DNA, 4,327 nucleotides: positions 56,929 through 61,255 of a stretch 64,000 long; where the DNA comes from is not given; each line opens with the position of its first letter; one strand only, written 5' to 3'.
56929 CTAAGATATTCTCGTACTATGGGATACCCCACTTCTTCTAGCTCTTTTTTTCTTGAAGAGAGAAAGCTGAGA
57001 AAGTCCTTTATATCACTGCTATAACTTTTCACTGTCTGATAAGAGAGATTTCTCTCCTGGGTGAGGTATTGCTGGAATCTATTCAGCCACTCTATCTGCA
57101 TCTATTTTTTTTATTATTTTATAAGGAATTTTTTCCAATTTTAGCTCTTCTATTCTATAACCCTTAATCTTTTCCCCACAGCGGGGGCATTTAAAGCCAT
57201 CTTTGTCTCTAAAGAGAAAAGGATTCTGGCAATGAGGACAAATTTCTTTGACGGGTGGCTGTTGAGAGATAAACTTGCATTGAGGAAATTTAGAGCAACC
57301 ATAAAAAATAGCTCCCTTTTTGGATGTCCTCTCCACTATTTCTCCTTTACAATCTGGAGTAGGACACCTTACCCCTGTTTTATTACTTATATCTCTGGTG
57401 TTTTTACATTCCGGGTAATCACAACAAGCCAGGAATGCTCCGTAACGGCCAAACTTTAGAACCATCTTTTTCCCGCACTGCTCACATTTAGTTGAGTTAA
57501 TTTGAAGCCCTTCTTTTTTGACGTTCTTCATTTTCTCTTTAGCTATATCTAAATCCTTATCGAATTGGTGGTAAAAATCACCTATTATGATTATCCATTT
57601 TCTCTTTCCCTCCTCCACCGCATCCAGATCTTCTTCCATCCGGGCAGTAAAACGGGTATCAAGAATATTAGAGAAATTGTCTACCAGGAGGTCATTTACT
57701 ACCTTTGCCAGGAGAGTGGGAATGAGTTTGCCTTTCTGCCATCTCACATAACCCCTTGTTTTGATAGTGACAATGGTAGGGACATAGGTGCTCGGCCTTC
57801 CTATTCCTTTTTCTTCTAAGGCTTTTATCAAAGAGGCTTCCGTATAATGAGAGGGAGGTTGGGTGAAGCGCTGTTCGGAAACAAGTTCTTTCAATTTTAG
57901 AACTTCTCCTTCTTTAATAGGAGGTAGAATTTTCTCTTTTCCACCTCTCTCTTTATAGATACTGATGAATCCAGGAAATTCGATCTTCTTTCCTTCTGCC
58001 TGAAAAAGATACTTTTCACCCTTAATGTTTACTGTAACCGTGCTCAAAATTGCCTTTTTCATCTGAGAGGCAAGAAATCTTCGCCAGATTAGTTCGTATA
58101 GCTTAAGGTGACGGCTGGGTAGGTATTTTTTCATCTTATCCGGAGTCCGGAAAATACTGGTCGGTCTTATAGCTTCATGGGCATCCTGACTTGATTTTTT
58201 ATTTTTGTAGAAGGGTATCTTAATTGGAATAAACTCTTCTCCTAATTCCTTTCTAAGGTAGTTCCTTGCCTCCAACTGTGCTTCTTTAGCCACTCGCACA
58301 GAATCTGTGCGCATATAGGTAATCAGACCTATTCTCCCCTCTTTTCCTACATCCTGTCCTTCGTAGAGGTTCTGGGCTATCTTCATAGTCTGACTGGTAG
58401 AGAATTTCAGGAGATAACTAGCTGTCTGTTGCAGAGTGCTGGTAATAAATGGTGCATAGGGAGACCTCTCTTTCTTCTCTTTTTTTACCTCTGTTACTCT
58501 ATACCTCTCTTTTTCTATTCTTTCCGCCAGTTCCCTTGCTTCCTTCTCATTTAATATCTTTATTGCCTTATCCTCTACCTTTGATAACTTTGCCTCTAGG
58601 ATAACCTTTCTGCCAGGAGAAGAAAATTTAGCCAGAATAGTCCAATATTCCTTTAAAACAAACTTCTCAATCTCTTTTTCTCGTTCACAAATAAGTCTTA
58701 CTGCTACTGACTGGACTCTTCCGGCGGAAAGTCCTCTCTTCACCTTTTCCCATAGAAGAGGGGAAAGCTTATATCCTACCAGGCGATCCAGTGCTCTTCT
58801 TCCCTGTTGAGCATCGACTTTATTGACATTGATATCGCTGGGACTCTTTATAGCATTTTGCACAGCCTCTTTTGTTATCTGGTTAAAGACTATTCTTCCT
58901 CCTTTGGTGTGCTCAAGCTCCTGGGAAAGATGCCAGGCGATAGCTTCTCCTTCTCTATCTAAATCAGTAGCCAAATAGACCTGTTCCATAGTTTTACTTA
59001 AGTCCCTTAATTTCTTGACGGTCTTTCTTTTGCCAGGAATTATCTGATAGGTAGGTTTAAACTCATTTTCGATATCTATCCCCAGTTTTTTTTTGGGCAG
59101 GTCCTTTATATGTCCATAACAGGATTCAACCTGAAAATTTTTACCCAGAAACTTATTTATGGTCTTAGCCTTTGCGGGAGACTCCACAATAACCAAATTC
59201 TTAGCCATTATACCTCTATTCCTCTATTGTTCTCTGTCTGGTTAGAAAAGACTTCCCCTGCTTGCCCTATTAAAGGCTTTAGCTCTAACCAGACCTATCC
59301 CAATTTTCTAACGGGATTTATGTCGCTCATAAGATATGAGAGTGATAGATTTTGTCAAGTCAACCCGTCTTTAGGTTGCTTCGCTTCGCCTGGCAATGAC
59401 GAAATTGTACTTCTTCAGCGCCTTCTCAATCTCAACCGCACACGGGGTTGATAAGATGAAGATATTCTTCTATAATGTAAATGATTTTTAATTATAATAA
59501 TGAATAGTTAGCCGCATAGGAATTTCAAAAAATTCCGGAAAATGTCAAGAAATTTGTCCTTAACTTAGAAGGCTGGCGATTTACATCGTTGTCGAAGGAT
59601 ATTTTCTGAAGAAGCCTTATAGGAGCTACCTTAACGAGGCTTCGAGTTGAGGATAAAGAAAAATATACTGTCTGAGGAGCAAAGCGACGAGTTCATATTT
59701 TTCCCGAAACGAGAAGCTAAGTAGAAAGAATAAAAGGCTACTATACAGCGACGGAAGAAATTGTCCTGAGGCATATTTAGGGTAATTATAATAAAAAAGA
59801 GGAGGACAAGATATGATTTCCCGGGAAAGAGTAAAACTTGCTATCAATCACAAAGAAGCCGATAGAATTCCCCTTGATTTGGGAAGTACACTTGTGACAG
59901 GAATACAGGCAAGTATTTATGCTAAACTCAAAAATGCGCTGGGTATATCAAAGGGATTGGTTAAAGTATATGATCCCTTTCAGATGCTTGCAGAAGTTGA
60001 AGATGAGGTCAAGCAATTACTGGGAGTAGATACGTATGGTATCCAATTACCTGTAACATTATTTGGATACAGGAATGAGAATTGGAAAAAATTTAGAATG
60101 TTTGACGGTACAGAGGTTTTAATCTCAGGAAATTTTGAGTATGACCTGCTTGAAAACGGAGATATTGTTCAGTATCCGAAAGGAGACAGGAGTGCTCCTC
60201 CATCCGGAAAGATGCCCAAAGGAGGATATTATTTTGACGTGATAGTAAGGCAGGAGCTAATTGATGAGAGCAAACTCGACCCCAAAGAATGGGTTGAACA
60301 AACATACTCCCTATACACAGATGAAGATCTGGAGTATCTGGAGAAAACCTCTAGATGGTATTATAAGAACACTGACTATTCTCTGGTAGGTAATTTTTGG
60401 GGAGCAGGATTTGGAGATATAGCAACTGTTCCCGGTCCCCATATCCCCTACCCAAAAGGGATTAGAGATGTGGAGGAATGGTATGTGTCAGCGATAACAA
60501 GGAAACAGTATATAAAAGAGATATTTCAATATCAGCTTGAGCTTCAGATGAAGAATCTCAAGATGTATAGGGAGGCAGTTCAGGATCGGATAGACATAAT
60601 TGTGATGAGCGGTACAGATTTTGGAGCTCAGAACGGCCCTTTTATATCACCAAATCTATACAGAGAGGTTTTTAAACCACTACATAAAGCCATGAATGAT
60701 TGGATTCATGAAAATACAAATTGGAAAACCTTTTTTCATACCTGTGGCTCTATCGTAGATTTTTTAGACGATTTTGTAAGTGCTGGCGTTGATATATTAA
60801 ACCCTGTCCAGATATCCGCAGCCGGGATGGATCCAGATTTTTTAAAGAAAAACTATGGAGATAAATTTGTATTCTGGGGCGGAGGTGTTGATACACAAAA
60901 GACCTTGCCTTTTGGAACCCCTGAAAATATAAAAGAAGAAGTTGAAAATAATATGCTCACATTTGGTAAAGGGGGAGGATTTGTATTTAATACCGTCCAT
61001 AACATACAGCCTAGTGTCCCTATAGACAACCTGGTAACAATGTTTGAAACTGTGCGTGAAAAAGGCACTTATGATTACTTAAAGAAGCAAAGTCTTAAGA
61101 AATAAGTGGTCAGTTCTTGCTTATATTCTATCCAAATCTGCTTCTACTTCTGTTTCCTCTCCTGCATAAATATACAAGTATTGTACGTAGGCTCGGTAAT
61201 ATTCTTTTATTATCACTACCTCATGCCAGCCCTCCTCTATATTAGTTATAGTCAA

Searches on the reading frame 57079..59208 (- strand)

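Call 69: search_protein_families(library=pfam, proteins=[window:57079-59208:-])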
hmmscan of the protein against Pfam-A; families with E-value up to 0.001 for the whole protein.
window:57079-59208:- (709 aa): 3 families
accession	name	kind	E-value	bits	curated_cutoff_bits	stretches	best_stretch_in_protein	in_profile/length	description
PF01131.25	Topoisom_bac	-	3.2e-122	408.9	35.1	1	126-538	2-406/411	DNA topoisomerase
PF01396.24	Zn_ribbon_Top1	-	2.1e-22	79.1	32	2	574-609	3-38/39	Topoisomerase DNA binding C4 zinc finger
PF01751.28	Toprim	-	4.2e-22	78.6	23.1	1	5-111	2-96/96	Toprim domain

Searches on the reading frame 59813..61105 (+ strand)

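Call 69: search_protein_families(library=pfam, proteins=[window:59813-61105:+])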
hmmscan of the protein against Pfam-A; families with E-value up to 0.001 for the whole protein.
window:59813-61105:+ (430 aa): 1 family
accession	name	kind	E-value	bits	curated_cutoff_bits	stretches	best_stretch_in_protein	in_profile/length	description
PF01208.23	URO-D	-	3.5e-15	56.3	23.9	1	269-416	206-345/346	Uroporphyrinogen decarboxylase (URO-D)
